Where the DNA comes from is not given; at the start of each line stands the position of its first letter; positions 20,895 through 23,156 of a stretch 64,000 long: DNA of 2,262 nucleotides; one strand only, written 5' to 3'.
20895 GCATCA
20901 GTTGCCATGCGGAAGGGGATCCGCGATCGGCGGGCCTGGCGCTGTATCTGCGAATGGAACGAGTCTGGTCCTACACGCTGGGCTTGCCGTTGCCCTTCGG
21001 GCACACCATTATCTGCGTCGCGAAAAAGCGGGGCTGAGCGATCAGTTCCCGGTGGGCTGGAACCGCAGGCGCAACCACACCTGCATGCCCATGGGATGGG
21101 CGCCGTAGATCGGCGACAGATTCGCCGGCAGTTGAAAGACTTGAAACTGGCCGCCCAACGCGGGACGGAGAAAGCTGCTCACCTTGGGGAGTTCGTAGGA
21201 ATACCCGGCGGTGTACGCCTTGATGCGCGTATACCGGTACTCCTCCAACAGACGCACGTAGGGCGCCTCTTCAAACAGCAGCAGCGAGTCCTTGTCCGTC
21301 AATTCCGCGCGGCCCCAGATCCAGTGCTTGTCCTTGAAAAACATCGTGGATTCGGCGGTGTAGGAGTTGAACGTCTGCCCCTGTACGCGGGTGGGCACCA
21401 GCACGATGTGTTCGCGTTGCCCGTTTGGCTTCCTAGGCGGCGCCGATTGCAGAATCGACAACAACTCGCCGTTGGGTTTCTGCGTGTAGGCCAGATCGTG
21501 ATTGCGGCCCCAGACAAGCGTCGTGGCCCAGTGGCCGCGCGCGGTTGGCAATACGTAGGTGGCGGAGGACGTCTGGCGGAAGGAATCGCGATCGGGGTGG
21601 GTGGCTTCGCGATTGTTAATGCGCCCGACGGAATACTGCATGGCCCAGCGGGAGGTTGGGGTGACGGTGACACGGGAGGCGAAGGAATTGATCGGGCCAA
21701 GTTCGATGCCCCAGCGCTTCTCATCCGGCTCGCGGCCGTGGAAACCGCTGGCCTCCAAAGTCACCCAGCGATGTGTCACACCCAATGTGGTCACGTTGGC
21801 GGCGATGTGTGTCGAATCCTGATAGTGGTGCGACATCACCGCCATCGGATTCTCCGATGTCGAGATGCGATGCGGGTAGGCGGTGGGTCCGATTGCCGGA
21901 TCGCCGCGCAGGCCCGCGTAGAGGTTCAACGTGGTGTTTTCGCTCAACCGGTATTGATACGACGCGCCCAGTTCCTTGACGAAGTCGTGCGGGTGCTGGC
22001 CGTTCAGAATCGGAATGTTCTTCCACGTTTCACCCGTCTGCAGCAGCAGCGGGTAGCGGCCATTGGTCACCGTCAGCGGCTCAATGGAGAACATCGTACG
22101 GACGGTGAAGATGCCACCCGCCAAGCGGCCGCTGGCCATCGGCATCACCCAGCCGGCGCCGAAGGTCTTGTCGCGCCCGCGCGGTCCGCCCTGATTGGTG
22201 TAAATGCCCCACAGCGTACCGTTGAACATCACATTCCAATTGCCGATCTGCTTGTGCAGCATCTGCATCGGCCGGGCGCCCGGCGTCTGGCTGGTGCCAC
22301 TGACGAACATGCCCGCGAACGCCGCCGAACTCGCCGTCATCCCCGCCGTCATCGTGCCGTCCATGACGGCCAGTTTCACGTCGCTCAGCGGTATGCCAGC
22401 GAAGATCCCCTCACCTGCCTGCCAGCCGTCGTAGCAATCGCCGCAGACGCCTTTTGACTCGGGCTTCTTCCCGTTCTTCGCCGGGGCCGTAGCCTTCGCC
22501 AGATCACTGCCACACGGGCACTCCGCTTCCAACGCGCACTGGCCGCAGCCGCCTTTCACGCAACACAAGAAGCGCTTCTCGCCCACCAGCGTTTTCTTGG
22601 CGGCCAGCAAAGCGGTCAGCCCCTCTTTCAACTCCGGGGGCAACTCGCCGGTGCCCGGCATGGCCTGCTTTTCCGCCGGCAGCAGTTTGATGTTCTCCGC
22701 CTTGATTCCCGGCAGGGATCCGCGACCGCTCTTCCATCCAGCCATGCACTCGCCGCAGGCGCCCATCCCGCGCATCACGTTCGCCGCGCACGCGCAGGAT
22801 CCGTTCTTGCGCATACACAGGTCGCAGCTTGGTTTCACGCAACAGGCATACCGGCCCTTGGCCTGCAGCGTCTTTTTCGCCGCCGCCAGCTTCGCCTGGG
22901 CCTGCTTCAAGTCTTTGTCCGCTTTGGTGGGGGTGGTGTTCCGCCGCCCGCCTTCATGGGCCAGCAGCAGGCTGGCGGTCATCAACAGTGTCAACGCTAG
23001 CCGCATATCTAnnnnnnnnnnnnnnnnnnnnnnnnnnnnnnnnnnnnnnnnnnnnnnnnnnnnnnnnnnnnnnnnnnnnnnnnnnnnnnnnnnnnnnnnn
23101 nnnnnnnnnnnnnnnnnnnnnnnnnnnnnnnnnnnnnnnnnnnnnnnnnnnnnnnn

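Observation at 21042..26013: Exported three-gene operon of unknown function with Cys-, Met- and His-rich ligand patches: candidate undescribed envelope metal-handling system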

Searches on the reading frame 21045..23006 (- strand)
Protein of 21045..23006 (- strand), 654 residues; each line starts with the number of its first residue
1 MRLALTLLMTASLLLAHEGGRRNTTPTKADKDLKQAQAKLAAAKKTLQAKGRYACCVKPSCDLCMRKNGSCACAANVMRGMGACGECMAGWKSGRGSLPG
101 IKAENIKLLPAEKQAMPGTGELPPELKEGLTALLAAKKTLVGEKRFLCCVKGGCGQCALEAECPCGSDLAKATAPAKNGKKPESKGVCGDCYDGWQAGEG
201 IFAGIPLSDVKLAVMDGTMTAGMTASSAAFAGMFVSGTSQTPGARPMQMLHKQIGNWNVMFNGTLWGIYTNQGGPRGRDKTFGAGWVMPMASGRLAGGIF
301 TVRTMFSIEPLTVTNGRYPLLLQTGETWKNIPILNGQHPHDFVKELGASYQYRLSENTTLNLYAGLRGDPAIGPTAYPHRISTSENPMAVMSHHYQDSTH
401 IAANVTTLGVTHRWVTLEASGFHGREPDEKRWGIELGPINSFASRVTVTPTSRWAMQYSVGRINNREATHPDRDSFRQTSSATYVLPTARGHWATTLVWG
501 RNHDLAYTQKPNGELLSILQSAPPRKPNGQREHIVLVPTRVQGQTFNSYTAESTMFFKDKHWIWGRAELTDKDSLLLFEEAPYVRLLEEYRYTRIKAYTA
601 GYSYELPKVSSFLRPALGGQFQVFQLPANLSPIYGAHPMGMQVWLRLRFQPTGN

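Call 3: search_protein_families(library=pfam, proteins=[window:21045-23006:-], max_evalue=1)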
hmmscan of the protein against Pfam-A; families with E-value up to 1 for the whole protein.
window:21045-23006:- (654 aa): 1 family
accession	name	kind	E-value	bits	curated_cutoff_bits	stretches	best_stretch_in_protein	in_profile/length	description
PF03764.24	EFG_IV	-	0.28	11.4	24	1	196-231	72-106/121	Elongation factor G, domain IV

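Call 4: search_protein_families(library=ncbifam, proteins=[window:21045-23006:-], max_evalue=1)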
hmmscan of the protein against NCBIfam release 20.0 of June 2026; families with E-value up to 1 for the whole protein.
window:21045-23006:- (654 aa): 0 families
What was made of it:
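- On General porins (OmpF-type) - gene 3: No hits (calls 3, 4).
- No annotated family matches (calls 3, 4).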

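Call 5: find_homologous_proteins(query=window:21045-23006:-)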
Query window:21045-23006:- (654 aa): 3669 proteins with E <= 0.001 among 8000 candidates; the best 120 are listed.
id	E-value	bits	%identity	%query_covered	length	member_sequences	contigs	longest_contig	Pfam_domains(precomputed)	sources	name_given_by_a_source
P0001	0.0e+0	1535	100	100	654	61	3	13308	-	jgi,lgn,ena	-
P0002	0.0e+0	1326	84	100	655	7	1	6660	-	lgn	-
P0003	0.0e+0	1279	81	100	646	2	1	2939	-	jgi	jgi:hypothetical protein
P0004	0.0e+0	1277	81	100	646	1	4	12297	-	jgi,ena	-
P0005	0.0e+0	1272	80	100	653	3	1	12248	-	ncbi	-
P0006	0.0e+0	1256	80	99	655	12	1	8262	-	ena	-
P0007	0.0e+0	1253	81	100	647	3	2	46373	-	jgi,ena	-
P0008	0.0e+0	1240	79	100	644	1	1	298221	-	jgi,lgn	-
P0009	0.0e+0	1230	79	100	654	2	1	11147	-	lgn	-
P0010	0.0e+0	1206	75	100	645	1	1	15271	-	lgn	-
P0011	0.0e+0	1152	73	100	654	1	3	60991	-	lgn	-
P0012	0.0e+0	1140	73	100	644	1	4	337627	-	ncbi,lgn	-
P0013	0.0e+0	1128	71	98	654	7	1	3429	-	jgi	jgi:hypothetical protein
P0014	0.0e+0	1107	72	98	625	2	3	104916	-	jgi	jgi:hypothetical protein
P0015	0.0e+0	1102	82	86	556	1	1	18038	-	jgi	jgi:hypothetical protein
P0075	1.1e-223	763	52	99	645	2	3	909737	-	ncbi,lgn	-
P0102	4.5e-200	685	50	98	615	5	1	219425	-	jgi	jgi:hypothetical protein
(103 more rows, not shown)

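Call 6: search_solved_structures(query=window:21045-23006:-, max_evalue=10)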
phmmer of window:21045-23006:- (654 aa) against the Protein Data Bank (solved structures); distinct sequences matched with E-value up to 10: 1.
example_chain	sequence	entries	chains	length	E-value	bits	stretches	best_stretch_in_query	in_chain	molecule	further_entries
5x2m_A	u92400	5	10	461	2.3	9.8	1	337-424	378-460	Taste receptor, type 1, member 2a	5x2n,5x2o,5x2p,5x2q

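Call 11: find_encoding_contigs(protein=P0012, flank=10000, max_places=3)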
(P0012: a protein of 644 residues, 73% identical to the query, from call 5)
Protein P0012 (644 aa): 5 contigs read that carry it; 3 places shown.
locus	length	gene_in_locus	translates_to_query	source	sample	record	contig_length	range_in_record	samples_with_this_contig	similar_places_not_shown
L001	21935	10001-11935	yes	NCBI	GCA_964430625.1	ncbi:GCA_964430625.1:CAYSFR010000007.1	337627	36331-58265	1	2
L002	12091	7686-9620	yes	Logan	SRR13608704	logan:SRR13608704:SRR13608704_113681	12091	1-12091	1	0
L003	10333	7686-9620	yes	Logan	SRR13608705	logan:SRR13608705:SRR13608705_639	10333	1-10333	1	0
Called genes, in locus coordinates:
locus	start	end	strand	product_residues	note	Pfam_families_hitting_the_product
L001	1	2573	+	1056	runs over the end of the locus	PF01075:Glyco_transf_9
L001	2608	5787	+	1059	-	PF13641:Glyco_tranf_2_3, PF00535:Glycos_transf_2, PF10111:Glyco_tranf_2_2 (weak), PF20706:GT4-conflict (faint), PF00534:Glycos_transf_1, PF13692:Glyco_trans_1_4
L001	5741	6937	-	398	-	-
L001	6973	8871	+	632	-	PF08450:SGL (faint), PF25021:TEN_NHL, PF01436:NHL (faint), PF06739:SBBP (faint), PF24684:Vgb_lyase (faint), PF25021:TEN_NHL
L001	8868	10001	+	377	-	PF13115:YtkA (weak)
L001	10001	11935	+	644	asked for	-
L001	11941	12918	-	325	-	PF13424:TPR_12 (faint), PF13432:TPR_16 (weak), PF13414:TPR_11 (faint), PF13431:TPR_17 (faint), PF23914:TPR_CcmH_CycH (faint), PF07719:TPR_2 (weak), PF13428:TPR_14 (weak), PF14559:TPR_19 (weak), +3 more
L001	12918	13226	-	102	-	-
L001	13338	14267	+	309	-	PF01073:3Beta_HSD, PF01370:Epimerase, PF04321:RmlD_sub_bind, PF16363:GDP_Man_Dehyd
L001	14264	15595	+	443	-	PF00535:Glycos_transf_2, PF10111:Glyco_tranf_2_2, PF13641:Glyco_tranf_2_3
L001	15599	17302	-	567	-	PF00135:COesterase, PF20434:BD-FAE, PF07859:Abhydrolase_3, PF00135:COesterase, PF20434:BD-FAE, PF07859:Abhydrolase_3, PF12697:Abhydrolase_6, PF00326:Peptidase_S9, +3 more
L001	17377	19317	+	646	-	PF07992:Pyr_redox_2 (faint), PF00890:FAD_binding_2 (weak), PF01266:DAO (faint), PF12831:FAD_oxidored, PF13450:NAD_binding_8 (weak), PF24135:DUF7402 (weak)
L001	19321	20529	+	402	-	-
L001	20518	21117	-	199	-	PF00849:PseudoU_synth_2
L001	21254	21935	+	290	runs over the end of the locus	PF00795:CN_hydrolase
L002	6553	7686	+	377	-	PF13115:YtkA (weak)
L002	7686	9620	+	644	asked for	-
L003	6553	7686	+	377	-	PF13115:YtkA (weak)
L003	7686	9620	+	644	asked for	-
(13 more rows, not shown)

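Call 12: find_encoding_contigs(protein=P0075, flank=10000, max_places=3)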
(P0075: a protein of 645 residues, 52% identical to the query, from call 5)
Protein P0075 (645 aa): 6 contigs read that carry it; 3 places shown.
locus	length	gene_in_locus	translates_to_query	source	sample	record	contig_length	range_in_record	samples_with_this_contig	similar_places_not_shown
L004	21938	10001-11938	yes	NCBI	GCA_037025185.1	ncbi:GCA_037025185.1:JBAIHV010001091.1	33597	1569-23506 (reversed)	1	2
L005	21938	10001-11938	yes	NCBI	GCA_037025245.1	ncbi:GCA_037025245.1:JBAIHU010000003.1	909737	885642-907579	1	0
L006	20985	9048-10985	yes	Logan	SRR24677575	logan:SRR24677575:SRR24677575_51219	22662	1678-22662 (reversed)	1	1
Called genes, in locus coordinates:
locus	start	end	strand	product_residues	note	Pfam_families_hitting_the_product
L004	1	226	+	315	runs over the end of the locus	PF00106:adh_short (weak), PF01073:3Beta_HSD, PF01370:Epimerase, PF02719:Polysacc_synt_2 (weak), PF04321:RmlD_sub_bind, PF08659:KR (weak), PF13460:NAD_binding_10, PF16363:GDP_Man_Dehyd, +1 more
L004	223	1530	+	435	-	PF01041:DegT_DnrJ_EryC1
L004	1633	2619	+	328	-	PF13088:BNR_2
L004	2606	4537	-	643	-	-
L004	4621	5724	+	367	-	PF04055:Radical_SAM, PF13186:SPASM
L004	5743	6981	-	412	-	PF09865:DUF2092, PF00578:AhpC-TSA, PF08534:Redoxin, PF00085:Thioredoxin, PF13098:Thioredoxin_2 (weak), PF13905:Thioredoxin_8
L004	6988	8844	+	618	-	PF24684:Vgb_lyase (faint), PF06739:SBBP (faint), PF08450:SGL (faint), PF25021:TEN_NHL, PF01436:NHL (weak), PF25021:TEN_NHL (weak)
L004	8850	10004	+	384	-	PF13115:YtkA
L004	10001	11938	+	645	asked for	-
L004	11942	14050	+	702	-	PF19190:BACON_2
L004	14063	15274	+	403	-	-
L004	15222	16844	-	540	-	-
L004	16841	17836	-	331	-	-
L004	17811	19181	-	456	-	PF03062:MBOAT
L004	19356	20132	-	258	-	PF01425:Amidase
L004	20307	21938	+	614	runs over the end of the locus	-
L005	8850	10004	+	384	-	PF13115:YtkA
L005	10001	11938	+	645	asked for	-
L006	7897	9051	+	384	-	PF13115:YtkA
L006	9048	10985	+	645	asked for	-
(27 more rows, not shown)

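Call 14: find_encoding_contigs(protein=P0001, flank=10000, max_places=3)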
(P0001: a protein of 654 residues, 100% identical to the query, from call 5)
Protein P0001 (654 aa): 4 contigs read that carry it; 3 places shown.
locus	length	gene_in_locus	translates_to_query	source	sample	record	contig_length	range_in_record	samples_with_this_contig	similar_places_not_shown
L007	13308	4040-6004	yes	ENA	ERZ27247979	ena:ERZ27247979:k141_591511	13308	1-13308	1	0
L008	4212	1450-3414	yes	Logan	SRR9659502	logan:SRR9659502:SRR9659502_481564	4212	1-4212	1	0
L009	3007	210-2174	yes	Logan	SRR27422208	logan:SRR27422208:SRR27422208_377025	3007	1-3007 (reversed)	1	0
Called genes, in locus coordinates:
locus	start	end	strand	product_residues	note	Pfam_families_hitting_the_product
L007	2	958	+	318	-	?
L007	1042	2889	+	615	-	PF08450:SGL (faint), PF13449:Phytase-like (faint), PF24684:Vgb_lyase (faint), PF01436:NHL (faint), PF01833:TIG (faint), PF06739:SBBP (faint), PF25021:TEN_NHL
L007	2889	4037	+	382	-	PF13115:YtkA (weak)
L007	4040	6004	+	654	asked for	-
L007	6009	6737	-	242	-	PF01209:Ubie_methyltran (weak), PF13489:Methyltransf_23, PF13847:Methyltransf_31, PF08241:Methyltransf_11, PF08242:Methyltransf_12, PF13649:Methyltransf_25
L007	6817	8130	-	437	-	PF15892:BNR_4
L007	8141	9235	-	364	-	PF00149:Metallophos, PF12850:Metallophos_2 (faint)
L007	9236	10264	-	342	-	PF01073:3Beta_HSD, PF01370:Epimerase, PF02719:Polysacc_synt_2, PF04321:RmlD_sub_bind, PF07993:NAD_binding_4, PF13460:NAD_binding_10, PF16363:GDP_Man_Dehyd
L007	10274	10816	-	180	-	PF00908:dTDP_sugar_isom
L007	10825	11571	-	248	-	PF00483:NTP_transferase, PF12804:NTP_transf_3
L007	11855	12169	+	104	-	PF01740:STAS, PF13466:STAS_2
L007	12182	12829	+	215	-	PF02397:Bac_transf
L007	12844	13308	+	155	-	?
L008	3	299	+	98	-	?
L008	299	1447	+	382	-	PF13115:YtkA (weak)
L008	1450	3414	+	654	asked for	-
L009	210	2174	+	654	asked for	-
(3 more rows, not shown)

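Call 15: find_encoding_contigs(protein=P0102, flank=10000, max_places=2)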
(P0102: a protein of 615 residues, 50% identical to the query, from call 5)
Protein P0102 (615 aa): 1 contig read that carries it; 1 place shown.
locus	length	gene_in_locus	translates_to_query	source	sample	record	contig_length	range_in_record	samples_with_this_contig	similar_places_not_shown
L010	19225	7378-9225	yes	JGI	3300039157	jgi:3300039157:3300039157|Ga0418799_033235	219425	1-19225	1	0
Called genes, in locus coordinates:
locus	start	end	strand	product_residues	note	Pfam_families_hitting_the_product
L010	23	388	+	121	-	-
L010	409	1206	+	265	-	PF00515:TPR_1 (weak), PF13424:TPR_12, PF13432:TPR_16, PF13414:TPR_11, PF00515:TPR_1 (weak), PF25068:ARM_TT21_4th (weak), PF00515:TPR_1, PF07719:TPR_2 (weak), +11 more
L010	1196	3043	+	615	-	PF00515:TPR_1 (faint), PF07719:TPR_2 (faint), PF13431:TPR_17 (faint), PF14559:TPR_19 (faint)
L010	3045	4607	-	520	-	PF00150:Cellulase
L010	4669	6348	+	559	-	PF06739:SBBP (faint), PF08450:SGL (faint), PF24684:Vgb_lyase, PF01436:NHL (weak), PF25021:TEN_NHL (weak)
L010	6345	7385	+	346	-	PF13115:YtkA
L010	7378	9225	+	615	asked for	-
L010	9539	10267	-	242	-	PF02585:PIG-L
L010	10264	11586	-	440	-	PF00155:Aminotran_1_2 (weak), PF01041:DegT_DnrJ_EryC1, PF01053:Cys_Met_Meta_PP, PF01212:Beta_elim_lyase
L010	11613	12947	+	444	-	PF04734:Ceramidase_alk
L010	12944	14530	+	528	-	PF01011:PQQ, PF13360:PQQ_2, PF01011:PQQ, PF13360:PQQ_2, PF13570:Beta-prop_ACSF4 (weak)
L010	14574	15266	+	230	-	PF13442:Cytochrome_CBB3, PF00034:Cytochrom_C (weak)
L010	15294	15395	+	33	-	-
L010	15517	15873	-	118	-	PF01451:LMWPc (weak)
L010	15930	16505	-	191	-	PF01174:SNO, PF07685:GATase_3 (weak)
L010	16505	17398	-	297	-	PF01680:SOR_SNZ, PF05690:ThiG (weak)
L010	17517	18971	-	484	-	PF00392:GntR, PF00155:Aminotran_1_2, PF12897:Asp_aminotransf (weak)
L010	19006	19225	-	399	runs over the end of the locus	PF13176:TPR_7 (faint)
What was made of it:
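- Sugar-modifying genes also flank L001, L004 and L010 (calls 11, 12, 15).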

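Call 22: predict_structure(alignment_id=A1)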
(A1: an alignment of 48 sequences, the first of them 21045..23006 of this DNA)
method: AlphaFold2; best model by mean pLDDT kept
length: 654 residues; sequences in the alignment: 48
mean_pLDDT: 82.7   pTM: 0.75
mean pLDDT of the five models: 82.7, 81.7, 80.5, 80.5, 79.3
residues with pLDDT >= 90: 244; 70-90: 312; 50-70: 75; < 50: 23
segments of 3 or more residues with pLDDT < 50: 13-22, 525-531
pLDDT, mean of each block of 10 residues (from residue 1): 60 44 66 90 91 89 92 94 93 84 91 84 91 93 87 85 83 80 83 93 86 66 69 77 76 79 91 86 90 83 90 84 75 79 90 85 90 71 72 72 88 92 79 83 93 91 80 87 88 91 87 63 49 66 90 91 94 80 57 91 92 91 92 91 91 56
secondary structure, 60 per line:
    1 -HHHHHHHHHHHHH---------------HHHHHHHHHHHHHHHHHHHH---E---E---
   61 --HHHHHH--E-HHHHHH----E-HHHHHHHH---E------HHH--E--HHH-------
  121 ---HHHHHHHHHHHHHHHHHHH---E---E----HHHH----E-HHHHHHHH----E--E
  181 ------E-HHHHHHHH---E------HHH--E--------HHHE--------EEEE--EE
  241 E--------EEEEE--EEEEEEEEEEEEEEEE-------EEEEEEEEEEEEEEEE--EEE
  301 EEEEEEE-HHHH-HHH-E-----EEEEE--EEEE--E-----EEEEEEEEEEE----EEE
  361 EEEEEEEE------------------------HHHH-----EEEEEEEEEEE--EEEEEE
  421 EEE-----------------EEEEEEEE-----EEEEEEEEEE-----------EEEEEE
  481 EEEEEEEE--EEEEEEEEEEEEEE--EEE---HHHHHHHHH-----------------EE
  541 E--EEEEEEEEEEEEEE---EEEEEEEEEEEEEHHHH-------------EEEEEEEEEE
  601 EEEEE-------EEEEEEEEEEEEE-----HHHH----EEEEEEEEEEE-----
elements in order: H2-14 H30-49 H63-68 H73-78 H85-92 H124-142 H155-158 H165-172 H189-196 E233-236 E239-241 E250-254 E257-272 E280-295 E298-307 H309-312 E324-328 E331-334 E343-353 E358-368 H393-396 E402-412 E415-423 E441-448 E454-463 E475-488 E491-504 E507-509 H513-521 E539-541 E544-557 E561-573 H574-577 E591-605 E613-625 H631-634 E639-649
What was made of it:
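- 21042..23006 (-): Gene 3 (654 aa). Signal peptide, predicted N-terminal His, two 8-Cys modules, and a porin-sized outer-membrane beta-barrel. AF2 model pLDDT 82.7 (call 22).
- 21045..22319 (-): Beta-barrel domain (aa 230-654), about 16-18 strands. DSSP strand pattern (call 22).
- On General porins (OmpF-type) - gene 3: DSSP strands (call 22).
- Checked: In 'MPMASG', M288 is invariant and A291 reaches 90%, and the stretch lies in a predicted barrel strand (E280-295, call 22).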

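Call 25: fold_search(model_id=the predicted structure, library=pdb)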
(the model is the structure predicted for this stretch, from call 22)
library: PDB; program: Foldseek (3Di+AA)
matches with E <= 10: 1024; with E <= 0.001: 246
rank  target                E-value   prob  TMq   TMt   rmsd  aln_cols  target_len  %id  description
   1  8jto                  1.5e-10  1.00  0.30  0.52   7.3       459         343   10  Outer membrane porin of Burkholderia pseudomallei (BpsOmp38) in complex with ceftazidime (released 2024-06-26)
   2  1opf_A                3.2e-09  1.00  0.38  0.68   6.8       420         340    7  THE STRUCTURE OF OMPF PORIN IN A TETRAGONAL CRYSTAL FORM (released 1995-02-07)
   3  5o77                  3.4e-09  1.00  0.35  0.63   7.6       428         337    9  Klebsiella pneumoniae OmpK35 (released 2018-06-20)
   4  8wv0_A                3.4e-09  1.00  0.30  0.53   8.0       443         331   11  Outer membrane porin of Burkholderia pseudomallei (BpsOmp38) (released 2024-10-30)
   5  9j9n_A                3.6e-09  1.00  0.37  0.68   6.6       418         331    8  artificial mononuclear Zn-bound metalloprotein 2 (M2:Zn) (released 2025-07-02)
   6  4kr4_B                3.8e-09  1.00  0.36  0.64   7.4       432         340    8  Salmonella typhi OmpF complex with Ampicillin (released 2014-05-28)
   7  1hxu                  4.9e-09  1.00  0.36  0.64   7.3       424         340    7  OMPF PORIN MUTANT KK (released 2001-06-06)
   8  1gfm                  6.4e-09  1.00  0.35  0.63   7.3       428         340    7  OMPF PORIN (MUTANT D113G) (released 1996-12-07)
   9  9j9o_A                8.0e-09  1.00  0.37  0.66   7.0       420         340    8  artificial dinuclear Zn-bound metalloprotein 1 (D1:2Zn) (released 2025-07-02)
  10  5o78_A                8.0e-09  1.00  0.35  0.64   7.2       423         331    9  Crystal structure of Omp35 from Enterobacter aerogenes (released 2018-06-20)
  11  8wv0_B                8.8e-09  1.00  0.31  0.56   7.0       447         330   10  Outer membrane porin of Burkholderia pseudomallei (BpsOmp38) (released 2024-10-30)
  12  2zfg                  1.1e-08  1.00  0.36  0.65   7.3       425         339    8  Structure of OMPF PORIN (released 2008-07-29)
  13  1gfq                  1.2e-08  1.00  0.37  0.65   7.0       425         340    6  OMPF PORIN (MUTANT R82C) (released 1996-12-07)
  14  1hxx                  1.4e-08  1.00  0.36  0.65   7.4       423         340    8  OMPF PORIN MUTANT Y106F (released 2001-06-06)
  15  4kr8_A                1.4e-08  1.00  0.34  0.59   7.7       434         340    9  Salmonella typhi OmpF complex with Daunomycin (released 2014-05-28)
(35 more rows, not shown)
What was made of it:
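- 21042..23006 (-): Foldseek best matches are general porins (OmpF, Omp38), E 1e-10 to 1e-8, TM up to 0.68 (call 25).
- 21045..22319 (-): Foldseek porin hits (call 25).
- On General porins (OmpF-type) - gene 3: Foldseek E 1e-10 to 1e-8, TM 0.5-0.68 (call 25).
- Closest known: General diffusion porins. Same: These are the best structural matches, with TM up to 0.68 normalised to the target (call 25).
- Porin fold (calls 22, 25). The best structural matches are general porins (call 25).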
